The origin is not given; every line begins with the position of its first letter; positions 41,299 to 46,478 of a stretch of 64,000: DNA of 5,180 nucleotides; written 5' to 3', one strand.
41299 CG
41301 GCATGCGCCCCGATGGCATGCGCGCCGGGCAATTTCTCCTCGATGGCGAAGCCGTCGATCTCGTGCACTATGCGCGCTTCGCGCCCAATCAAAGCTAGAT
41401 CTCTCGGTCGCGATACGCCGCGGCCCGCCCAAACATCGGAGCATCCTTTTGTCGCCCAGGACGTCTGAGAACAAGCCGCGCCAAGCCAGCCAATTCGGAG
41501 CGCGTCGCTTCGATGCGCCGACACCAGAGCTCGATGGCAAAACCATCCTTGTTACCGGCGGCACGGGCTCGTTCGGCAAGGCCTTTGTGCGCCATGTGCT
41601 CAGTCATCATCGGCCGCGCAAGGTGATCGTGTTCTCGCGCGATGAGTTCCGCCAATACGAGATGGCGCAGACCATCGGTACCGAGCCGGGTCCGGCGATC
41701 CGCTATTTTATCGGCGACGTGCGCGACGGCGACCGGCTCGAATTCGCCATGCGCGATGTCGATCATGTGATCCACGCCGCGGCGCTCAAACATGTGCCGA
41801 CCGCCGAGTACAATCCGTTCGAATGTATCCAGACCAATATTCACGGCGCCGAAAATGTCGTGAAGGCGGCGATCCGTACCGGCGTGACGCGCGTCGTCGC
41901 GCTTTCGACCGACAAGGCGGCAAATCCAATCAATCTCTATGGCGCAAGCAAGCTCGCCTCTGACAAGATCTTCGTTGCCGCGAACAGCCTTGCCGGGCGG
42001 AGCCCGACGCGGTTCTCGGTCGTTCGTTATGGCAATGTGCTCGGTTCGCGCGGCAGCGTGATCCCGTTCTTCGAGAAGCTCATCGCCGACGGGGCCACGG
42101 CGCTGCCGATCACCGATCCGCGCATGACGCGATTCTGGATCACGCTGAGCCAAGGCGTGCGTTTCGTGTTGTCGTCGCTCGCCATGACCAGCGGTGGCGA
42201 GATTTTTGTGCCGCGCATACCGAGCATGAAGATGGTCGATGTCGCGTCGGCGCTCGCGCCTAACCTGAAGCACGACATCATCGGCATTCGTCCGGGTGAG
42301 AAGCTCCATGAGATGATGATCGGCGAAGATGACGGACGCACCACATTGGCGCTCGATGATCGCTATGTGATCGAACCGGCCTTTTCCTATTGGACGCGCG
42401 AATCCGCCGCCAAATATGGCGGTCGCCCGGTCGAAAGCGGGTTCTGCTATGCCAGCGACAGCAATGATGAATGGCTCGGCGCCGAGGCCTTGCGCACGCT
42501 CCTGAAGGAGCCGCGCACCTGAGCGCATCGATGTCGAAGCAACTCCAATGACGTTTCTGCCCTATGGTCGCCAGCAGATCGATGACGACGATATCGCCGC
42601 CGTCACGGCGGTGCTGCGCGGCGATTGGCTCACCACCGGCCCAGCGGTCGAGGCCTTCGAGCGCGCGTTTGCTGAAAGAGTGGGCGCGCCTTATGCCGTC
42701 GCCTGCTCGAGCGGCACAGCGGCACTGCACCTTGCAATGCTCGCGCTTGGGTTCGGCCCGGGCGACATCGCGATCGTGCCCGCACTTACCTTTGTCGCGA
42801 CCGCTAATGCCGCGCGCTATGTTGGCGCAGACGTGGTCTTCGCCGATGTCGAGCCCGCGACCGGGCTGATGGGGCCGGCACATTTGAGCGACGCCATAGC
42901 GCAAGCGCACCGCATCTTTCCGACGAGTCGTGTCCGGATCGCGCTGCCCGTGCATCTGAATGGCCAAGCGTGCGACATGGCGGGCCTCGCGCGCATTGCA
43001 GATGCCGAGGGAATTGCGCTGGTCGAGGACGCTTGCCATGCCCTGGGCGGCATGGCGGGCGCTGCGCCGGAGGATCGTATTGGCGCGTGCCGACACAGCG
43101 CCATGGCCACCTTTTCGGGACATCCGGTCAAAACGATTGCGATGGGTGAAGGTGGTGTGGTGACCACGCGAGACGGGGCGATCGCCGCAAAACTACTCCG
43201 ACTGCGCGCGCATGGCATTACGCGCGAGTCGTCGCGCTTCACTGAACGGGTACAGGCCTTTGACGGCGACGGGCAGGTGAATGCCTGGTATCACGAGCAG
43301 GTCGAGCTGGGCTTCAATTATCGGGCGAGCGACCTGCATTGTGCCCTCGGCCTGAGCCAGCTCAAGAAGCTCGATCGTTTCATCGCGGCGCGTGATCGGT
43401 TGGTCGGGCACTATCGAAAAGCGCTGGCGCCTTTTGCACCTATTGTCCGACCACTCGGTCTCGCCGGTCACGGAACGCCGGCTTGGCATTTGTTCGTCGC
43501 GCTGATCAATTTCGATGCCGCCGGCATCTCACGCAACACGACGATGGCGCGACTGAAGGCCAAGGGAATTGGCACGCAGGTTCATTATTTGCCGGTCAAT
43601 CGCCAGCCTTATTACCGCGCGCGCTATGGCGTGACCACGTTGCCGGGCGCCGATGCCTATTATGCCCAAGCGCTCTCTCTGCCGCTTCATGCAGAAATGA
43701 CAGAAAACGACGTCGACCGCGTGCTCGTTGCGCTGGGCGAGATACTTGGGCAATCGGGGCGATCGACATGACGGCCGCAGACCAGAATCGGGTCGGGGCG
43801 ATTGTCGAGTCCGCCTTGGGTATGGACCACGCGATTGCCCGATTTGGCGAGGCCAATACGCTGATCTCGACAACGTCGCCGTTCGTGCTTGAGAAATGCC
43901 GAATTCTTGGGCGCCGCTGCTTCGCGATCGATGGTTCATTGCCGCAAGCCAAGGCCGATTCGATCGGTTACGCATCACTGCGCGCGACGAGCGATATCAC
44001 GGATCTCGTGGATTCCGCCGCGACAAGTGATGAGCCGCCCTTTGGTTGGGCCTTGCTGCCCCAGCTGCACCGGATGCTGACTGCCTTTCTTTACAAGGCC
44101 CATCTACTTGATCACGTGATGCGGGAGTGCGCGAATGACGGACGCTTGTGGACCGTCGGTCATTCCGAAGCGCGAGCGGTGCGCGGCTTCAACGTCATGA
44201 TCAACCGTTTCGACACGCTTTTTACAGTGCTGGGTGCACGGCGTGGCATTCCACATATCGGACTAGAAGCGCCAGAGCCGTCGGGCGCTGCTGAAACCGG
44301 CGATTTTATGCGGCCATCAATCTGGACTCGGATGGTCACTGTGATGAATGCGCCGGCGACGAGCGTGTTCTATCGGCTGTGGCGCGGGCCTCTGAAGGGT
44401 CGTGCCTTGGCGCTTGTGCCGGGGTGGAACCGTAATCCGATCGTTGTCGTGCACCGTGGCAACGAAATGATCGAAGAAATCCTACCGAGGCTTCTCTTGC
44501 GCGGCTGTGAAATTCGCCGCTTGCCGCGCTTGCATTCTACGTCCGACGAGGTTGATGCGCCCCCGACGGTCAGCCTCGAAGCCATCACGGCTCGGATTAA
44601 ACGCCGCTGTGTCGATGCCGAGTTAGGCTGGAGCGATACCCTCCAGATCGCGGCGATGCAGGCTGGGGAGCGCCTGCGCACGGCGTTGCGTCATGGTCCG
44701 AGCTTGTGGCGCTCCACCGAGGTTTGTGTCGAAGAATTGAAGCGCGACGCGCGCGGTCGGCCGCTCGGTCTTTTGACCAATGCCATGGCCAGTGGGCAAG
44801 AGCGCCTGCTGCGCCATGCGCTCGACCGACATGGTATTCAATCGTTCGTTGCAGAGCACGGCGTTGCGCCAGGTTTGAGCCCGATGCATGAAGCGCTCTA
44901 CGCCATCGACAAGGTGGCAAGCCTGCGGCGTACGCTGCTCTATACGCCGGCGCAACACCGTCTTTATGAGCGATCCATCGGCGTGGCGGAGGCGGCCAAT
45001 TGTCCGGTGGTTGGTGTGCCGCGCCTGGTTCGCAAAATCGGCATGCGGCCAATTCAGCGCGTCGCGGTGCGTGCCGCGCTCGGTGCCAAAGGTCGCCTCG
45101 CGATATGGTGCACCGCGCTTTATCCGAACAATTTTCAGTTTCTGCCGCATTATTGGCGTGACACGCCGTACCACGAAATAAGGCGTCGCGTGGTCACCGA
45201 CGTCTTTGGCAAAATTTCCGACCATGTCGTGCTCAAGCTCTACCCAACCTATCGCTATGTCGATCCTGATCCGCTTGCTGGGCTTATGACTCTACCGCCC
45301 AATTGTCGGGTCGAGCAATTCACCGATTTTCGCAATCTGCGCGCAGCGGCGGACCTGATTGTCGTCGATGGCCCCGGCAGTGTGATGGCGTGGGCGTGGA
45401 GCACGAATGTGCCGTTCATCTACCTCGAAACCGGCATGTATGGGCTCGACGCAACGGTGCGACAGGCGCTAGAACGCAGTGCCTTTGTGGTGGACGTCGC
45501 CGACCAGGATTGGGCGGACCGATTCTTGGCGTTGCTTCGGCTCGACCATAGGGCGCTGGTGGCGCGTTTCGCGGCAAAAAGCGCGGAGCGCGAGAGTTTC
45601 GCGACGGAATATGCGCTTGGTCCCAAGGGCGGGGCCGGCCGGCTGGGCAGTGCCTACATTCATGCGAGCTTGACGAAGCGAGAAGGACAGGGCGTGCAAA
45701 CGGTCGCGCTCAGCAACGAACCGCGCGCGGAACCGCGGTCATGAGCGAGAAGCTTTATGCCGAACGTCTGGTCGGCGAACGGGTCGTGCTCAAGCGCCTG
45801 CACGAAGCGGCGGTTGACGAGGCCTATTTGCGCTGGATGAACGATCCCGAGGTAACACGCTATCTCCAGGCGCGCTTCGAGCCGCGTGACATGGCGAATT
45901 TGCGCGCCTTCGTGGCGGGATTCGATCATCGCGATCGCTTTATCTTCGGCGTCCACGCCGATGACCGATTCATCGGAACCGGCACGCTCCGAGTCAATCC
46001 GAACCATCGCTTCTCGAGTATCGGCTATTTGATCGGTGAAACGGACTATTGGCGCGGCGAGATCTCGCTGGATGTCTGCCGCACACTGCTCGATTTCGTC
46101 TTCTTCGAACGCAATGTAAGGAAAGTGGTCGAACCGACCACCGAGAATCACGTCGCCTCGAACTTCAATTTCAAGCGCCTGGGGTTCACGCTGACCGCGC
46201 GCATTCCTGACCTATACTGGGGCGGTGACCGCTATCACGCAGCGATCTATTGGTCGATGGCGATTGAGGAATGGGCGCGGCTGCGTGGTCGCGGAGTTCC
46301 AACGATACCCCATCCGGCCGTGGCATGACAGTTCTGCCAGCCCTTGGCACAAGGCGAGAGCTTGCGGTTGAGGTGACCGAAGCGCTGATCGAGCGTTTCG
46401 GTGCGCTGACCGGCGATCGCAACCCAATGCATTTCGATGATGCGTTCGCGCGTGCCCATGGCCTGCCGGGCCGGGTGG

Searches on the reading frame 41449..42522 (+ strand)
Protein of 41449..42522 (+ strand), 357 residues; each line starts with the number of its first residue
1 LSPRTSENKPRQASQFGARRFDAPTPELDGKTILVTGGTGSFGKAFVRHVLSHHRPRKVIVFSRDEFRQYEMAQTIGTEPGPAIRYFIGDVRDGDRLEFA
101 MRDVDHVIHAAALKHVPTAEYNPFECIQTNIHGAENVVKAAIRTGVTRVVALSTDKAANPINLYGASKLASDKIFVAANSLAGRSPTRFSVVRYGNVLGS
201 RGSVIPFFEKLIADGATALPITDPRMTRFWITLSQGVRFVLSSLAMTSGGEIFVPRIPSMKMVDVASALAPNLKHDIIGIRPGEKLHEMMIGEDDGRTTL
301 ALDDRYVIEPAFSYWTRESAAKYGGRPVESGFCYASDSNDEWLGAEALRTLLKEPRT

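Call 11: search_protein_families(library=pfam, proteins=[window:41449-42522:+], max_evalue=0.0001)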
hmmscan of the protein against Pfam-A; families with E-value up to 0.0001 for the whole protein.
window:41449-42522:+ (357 aa): 10 families
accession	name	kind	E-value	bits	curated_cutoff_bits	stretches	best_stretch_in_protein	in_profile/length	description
PF02719.21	Polysacc_synt_2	-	9.4e-102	340.6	20.2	1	33-309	1-292/293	Polysaccharide biosynthesis protein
PF01370.27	Epimerase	-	3.5e-24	86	20.9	1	33-232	1-213/240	NAD dependent epimerase/dehydratase family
PF01073.25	3Beta_HSD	-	1.4e-15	57.6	22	1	34-160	1-122/280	3-beta hydroxysteroid dehydrogenase/isomerase family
PF16363.11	GDP_Man_Dehyd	-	4.9e-14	53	27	1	34-173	1-162/332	GDP-mannose 4,6 dehydratase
PF04321.23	RmlD_sub_bind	-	6.9e-11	42.2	27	1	32-202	2-156/287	RmlD substrate binding domain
PF13460.12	NAD_binding_10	-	6.4e-09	36.4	27.2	1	37-159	1-103/184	NAD(P)H-binding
PF00106.31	adh_short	-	9e-09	35.5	26.6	1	31-176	1-161/195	short chain dehydrogenase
PF05368.20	NmrA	-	8.3e-07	29.3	27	1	31-150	3-103/298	NmrA-like family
PF07993.18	NAD_binding_4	-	8.3e-07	28.9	20.1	0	99-159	84-141/258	Male sterility protein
PF08659.16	KR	-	2.6e-06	27.9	22.6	1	32-113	2-91/180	KR domain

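Call 12: search_protein_families(library=ncbifam, proteins=[window:41449-42522:+], max_evalue=0.01)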
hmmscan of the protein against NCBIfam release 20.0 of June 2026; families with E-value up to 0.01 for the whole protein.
window:41449-42522:+ (357 aa): 45 families (the best 25 are shown)
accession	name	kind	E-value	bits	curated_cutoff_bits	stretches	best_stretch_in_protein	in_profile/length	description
TIGR03589.1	PseB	equivalog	1.5e-154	513.8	407.75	1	28-351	2-323/324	UDP-N-acetylglucosamine 4,6-dehydratase (inverting)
TIGR04130.1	FnlA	equivalog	2.3e-67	227.3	730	1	29-352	3-325/337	UDP-N-acetylglucosamine 4,6-dehydratase/5-epimerase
TIGR04180.1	EDH_00030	hypoth_equivalog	1.2e-17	64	475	1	33-219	1-200/297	NAD-dependent 4,6-dehydratase LegB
TIGR01181.1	dTDP_gluc_dehyt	equivalog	1.1e-14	54.3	365.1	1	33-186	2-150/321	dTDP-glucose 4,6-dehydratase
TIGR01179.1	galE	equivalog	5.5e-13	48.4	262.3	1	33-201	2-180/332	UDP-glucose 4-epimerase GalE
TIGR03466.1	HpnA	hypoth_equivalog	4.2e-12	45.6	367.65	1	32-155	2-114/327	hopanoid-associated sugar epimerase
TIGR01214.1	rmlD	equivalog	6.1e-11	41.9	224.05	1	32-202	1-155/285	dTDP-4-dehydrorhamnose reductase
NF042422.1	oxyalk_red_OleD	equivalog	1.7e-10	40.8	580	1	33-155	3-111/329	2-alkyl-3-oxoalkanoate reductase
NF041293.1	G6PDh_Azf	equivalog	2.6e-10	40.1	400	1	31-158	3-119/252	NAD-dependent glucose-6-phosphate dehydrogenase Azf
NF042423.1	oxyalk_red_Shew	equivalog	8.8e-10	38.1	580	1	31-155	9-119/331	2-alkyl-3-oxoalkanoate reductase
TIGR02197.1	heptose_epim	equivalog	6.3e-09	35.4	274.6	1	33-201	1-174/316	ADP-glyceromanno-heptose 6-epimerase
TIGR02622.1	CDP_4_6_dhtase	equivalog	8.5e-09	35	278.45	1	30-157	4-132/352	CDP-glucose 4,6-dehydratase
NF052578.1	StrlDmthSdmBMthl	equivalog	1.7e-08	34.6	600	1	32-168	2-126/328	sterol demethylase protein SdmB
NF005539.0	PRK07201.1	equivalog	1.5e-07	30.5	549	1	33-144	3-115/657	SDR family oxidoreductase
NF007956.0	PRK10675.1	subfamily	8.3e-07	28.4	394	1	33-152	3-122/338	UDP-glucose 4-epimerase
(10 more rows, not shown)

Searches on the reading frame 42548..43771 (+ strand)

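Call 11: search_protein_families(library=pfam, proteins=[window:42548-43771:+], max_evalue=0.0001)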
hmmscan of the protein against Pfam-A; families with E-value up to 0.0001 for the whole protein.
window:42548-43771:+ (407 aa): 3 families
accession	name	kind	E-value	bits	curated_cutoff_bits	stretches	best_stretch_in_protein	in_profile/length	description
PF01041.23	DegT_DnrJ_EryC1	-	2.5e-103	346.5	19.8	1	10-395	2-358/360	DegT/DnrJ/EryC1/StrS aminotransferase family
PF00155.27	Aminotran_1_2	-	1.3e-08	34.9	19.7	1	34-180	42-205/361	Aminotransferase class I and II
PF01212.27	Beta_elim_lyase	-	4.3e-08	33.3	27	1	30-164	30-171/288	Beta-eliminating lyase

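Call 12: search_protein_families(library=ncbifam, proteins=[window:42548-43771:+], max_evalue=0.01)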
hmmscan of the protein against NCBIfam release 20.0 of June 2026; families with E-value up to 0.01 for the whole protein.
window:42548-43771:+ (407 aa): 11 families
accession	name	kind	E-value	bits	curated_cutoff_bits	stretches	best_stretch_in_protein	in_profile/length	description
TIGR03588.1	PseC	equivalog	2.6e-139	464.3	423.5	1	3-399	1-379/380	UDP-4-amino-4,6-dideoxy-N-acetyl-beta-L-altrosamine transaminase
NF008658.2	PRK11658.1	equivalog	1.1e-86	290.8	631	1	2-401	3-378/379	UDP-4-amino-4-deoxy-L-arabinose aminotransferase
TIGR04181.1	NHT_00031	hypoth_equivalog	6.7e-56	189.7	420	1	13-379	10-357/359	LegC family aminotransferase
TIGR04427.1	PLP_DesI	equivalog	2.8e-46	158.4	650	2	19-229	38-234/390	dTDP-4-dehydro-6-deoxyglucose aminotransferase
NF008687.0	PRK11706.1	equivalog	3.3e-46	157.8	375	1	16-397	14-371/375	dTDP-4-amino-4,6-dideoxygalactose transaminase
NF011936.0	PRK15407.1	equivalog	2.9e-36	125.1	423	1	5-400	38-436/440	lipopolysaccharide biosynthesis protein RfbH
TIGR02379.1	ECA_wecE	subfamily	5.8e-34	117.5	434.85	1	26-397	25-372/376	dTDP-4-amino-4,6-dideoxy-D-glucose transaminase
TIGR01976.1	am_tr_V_VC1184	hypoth_equivalog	0.0022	17.4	352.35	0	70-166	104-199/401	cysteine desulfurase-like protein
TIGR01325.1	O_suc_HS_sulf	equivalog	0.0076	14.9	510.05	0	30-164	52-178/380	O-succinylhomoserine sulfhydrylase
NF005215.0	PRK06702.1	equivalog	0.0079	15.1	709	0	15-98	41-130/432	bifunctional O-acetylhomoserine aminocarboxypropyltransferase/cysteine synthase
NF004627.0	PRK05968.1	subfamily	0.0098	14.8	508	0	31-73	62-103/389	hypothetical protein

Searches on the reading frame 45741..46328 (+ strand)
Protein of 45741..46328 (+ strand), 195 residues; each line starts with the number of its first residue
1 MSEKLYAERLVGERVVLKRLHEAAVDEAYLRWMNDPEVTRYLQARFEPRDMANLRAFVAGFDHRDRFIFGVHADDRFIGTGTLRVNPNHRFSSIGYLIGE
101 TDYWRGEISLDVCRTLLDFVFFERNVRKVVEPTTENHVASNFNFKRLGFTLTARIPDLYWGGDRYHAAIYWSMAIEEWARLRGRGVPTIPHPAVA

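Call 11: search_protein_families(library=pfam, proteins=[window:45741-46328:+], max_evalue=0.0001)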
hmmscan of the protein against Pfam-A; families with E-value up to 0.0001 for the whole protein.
window:45741-46328:+ (195 aa): 3 families
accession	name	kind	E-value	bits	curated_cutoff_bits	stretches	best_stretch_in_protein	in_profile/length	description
PF13302.13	Acetyltransf_3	-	5.1e-15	56.8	25.4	1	14-150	1-138/138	Acetyltransferase (GNAT) domain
PF13523.12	Acetyltransf_8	-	3.8e-07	30.3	27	0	94-153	82-141/145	Acetyltransferase (GNAT) domain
PF13420.13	Acetyltransf_4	-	9.4e-06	26.2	24.3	1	27-164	10-149/155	Acetyltransferase (GNAT) domain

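Call 12: search_protein_families(library=ncbifam, proteins=[window:45741-46328:+], max_evalue=0.01)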
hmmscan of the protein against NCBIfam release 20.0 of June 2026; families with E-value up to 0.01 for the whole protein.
window:45741-46328:+ (195 aa): 3 families
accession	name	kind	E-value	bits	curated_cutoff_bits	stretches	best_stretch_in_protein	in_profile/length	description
NF033693.0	AAC_6p_Ie_fam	exception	0.0046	17.1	340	1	94-157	98-161/179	AAC(6')-Ie family aminoglycoside N-acetyltransferase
NF000016.1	AAC_6p_Im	exception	0.0058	16.8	350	0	93-157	96-160/178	aminoglycoside N-acetyltransferase AAC(6')-Im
NF007539.0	PRK10151.1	equivalog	0.007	16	184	1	68-168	69-169/179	50S ribosomal protein L7/L12-serine acetyltransferase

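Call 39: search_solved_structures(query=window:45741-46325:+, max_evalue=1, show_alignments=0)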
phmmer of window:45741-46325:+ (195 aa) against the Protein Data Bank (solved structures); distinct sequences matched with E-value up to 1: 15.
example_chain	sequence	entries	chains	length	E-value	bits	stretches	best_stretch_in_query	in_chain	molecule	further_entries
6vfn_A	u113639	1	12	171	0.0016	21.3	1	68-174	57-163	Spermidine N1-acetyltransferase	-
1nsl_A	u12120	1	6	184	0.002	21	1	86-179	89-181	Probable acetyltransferase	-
6bff_A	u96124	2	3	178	0.0031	20.4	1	92-157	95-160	Aminoglycoside acetyltransferase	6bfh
6vfm_A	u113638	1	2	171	0.01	18.7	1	68-174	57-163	Spermidine N1-acetyltransferase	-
4qc6_A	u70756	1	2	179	0.076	15.8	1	95-157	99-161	Bifunctional AAC/APH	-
5was_B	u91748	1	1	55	0.11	15.4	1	126-164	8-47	Homoserine kinase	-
5wat_A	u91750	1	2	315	0.11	15.3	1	124-186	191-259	Homoserine kinase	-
8qtn_B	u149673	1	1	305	0.11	15.3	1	77-147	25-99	Ceramide synthase LAC1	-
8qtr_B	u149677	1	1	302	0.11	15.3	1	77-147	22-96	Ceramide synthase LAC1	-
8izf_A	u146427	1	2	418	0.16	14.8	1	76-147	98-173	Ceramide synthase LAC1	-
8izd_A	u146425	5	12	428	0.16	14.8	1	76-147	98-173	Ceramide synthase LAC1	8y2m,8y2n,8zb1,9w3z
7kpp_A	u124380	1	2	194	0.25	14.2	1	10-149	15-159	Acetyltransferase PA3944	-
6edd_A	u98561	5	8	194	0.31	13.8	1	10-149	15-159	Acetyltransferase PA3944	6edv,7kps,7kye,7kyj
3tth_A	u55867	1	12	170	0.35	13.6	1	65-170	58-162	Spermidine N1-acetyltransferase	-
4pv6_C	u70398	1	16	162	0.42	13.4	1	123-176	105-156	N-terminal acetyltransferase complex subunit [ARD1]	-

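Call 44: search_solved_structures(query=A3, max_evalue=0.01, show_alignments=0)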
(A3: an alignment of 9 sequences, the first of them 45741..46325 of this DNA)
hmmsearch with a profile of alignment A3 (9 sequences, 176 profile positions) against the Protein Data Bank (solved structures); distinct sequences matched with E-value up to 0.01: 74 (the best 60 are shown).
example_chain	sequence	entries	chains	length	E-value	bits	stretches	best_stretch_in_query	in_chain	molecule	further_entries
6erd_A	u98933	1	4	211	9.6e-20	74.1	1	10-172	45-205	Aminoglycoside N6'-acetyltransferase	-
8q6u_A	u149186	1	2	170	1.3e-19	73.7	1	12-172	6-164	Aminoglycoside N6'-acetyltransferase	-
6vfm_A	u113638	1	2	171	6.5e-19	71.4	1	66-174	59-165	Spermidine N1-acetyltransferase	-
6vfn_A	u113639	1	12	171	2.2e-18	69.7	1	66-174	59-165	Spermidine N1-acetyltransferase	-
6cy6_A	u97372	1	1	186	1.9e-17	66.7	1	9-173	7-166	Spermidine N(1)-acetyltransferase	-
3wr7_A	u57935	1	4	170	2.4e-17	66.3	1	10-173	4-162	Spermidine N1-acetyltransferase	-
4r9m_A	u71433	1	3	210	2.7e-17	66.2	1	9-173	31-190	Spermidine N(1)-acetyltransferase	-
5wif_A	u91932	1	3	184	4.6e-17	65.4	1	61-172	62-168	Spermidine N1-acetyltransferase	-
6d72_A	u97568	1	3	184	4.6e-17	65.4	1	61-172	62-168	Spermidine N1-acetyltransferase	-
3tth_A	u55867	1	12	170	5.9e-17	65.1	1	66-172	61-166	Spermidine N1-acetyltransferase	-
8fv0_C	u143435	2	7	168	1.8e-16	63.5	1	67-174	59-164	Diamine N-acetyltransferase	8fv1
5ix3_A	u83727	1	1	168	3.6e-16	62.5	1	67-174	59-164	Diamine N-acetyltransferase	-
2z0z_A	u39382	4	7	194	1.6e-15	60.4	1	4-175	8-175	Putative uncharacterized protein TTHA1799 | Ribosomal-protein-alanine acetyltransferase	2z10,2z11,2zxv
1nsl_A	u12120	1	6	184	2.2e-15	59.9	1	63-174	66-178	Probable acetyltransferase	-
3fbu_A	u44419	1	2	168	3.5e-15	59.3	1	4-174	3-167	Acetyltransferase, GNAT family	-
4ri1_A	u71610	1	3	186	3.7e-08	36.4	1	50-169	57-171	UDP-4-amino-4,6-dideoxy-N-acetyl-beta-L-altrosamine N-acetyltransferase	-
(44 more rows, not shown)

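Call 46: search_protein_families(library=ncbifam, alignment_id=A3, max_evalue=0.001)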
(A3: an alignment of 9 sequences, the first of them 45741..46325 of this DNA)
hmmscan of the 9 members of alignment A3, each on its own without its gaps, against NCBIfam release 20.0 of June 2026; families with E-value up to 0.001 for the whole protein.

A. member 1, window:45741-46325:+ (195 aa): 0 families

B. families by the number of members that match (of 9 scanned): 21 families
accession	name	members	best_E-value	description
NF011709.0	PRK15130.1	6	3e-17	spermidine N1-acetyltransferase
TIGR03585.1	PseH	6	9e-14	UDP-4-amino-4,6-dideoxy-N-acetyl-beta-L-altrosamine N-acetyltransferase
NF000485.1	TlmB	4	1.9e-06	bleomycin family antibiotic N-acetyltransferase TlmB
NF040503.1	resist_ArsN1a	3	3.5e-08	arsinothricin resistance N-acetyltransferase ArsN1 family A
NF007539.0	PRK10151.1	3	9e-08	50S ribosomal protein L7/L12-serine acetyltransferase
NF033693.0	AAC_6p_Ie_fam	3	2.2e-05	AAC(6')-Ie family aminoglycoside N-acetyltransferase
NF033151.0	AAC_6p_A10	3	2.9e-05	AAC(6')-I family aminoglycoside 6'-N-acetyltransferase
NF007527.0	PRK10140.1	2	9.2e-09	N-acetyltransferase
NF000483.1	BlmB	2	9.5e-08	bleomycin family antibiotic N-acetyltransferase BlmB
NF000225.3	AAC_6p_Strep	2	4.6e-07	aminoglycoside 6'-N-acetyltransferase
NF008072.0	PRK10809.1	2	0.00018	ribosomal protein S5-alanine N-acetyltransferase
NF012165.0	AAC_6p_set_A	1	5e-06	aminoglycoside 6'-N-acetyltransferase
TIGR04431.1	N6_acetyl_AAC6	1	6.8e-06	AacA4 family aminoglycoside N(6')-acetyltransferase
NF033074.0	AAC_6p_Ib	1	1.2e-05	AAC(6')-Ib family aminoglycoside 6'-N-acetyltransferase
NF000358.1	sat2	1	3e-05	streptothricin N-acetyltransferase Sat2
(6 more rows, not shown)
